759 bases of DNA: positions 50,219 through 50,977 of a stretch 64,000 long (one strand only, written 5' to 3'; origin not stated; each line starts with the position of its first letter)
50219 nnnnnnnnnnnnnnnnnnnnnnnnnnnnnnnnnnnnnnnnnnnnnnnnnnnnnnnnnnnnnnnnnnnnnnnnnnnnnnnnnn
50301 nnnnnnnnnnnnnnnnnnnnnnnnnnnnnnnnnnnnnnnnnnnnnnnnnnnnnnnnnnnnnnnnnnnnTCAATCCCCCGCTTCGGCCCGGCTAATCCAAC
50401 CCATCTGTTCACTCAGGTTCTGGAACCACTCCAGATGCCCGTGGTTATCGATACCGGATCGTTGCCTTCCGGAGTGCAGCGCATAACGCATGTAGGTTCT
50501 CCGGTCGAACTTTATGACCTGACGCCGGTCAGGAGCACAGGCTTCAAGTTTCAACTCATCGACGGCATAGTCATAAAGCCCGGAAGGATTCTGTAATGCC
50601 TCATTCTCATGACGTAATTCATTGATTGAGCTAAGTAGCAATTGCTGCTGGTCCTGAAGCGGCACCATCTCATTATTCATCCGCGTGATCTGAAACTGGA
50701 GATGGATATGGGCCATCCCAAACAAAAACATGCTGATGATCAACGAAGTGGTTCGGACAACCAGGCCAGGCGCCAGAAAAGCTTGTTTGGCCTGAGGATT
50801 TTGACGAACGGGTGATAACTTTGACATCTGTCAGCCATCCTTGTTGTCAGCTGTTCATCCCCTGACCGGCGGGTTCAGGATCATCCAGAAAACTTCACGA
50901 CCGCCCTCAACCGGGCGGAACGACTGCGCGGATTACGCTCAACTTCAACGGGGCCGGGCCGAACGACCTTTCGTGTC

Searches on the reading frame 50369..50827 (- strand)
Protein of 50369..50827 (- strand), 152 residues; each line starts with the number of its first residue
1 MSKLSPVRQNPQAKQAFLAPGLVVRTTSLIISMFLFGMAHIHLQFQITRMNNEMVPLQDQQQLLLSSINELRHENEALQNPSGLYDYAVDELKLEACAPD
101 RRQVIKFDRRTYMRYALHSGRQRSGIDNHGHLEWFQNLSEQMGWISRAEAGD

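Call 5: search_protein_families(library=pfam, proteins=[window:50369-50827:-], max_evalue=0.1)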
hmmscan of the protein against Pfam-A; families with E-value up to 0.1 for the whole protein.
window:50369-50827:- (152 aa): 1 family
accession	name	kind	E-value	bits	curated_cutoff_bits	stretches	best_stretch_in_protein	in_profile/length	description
PF04999.18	FtsL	-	0.083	13.4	22.9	0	28-106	18-96/97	Cell division protein FtsL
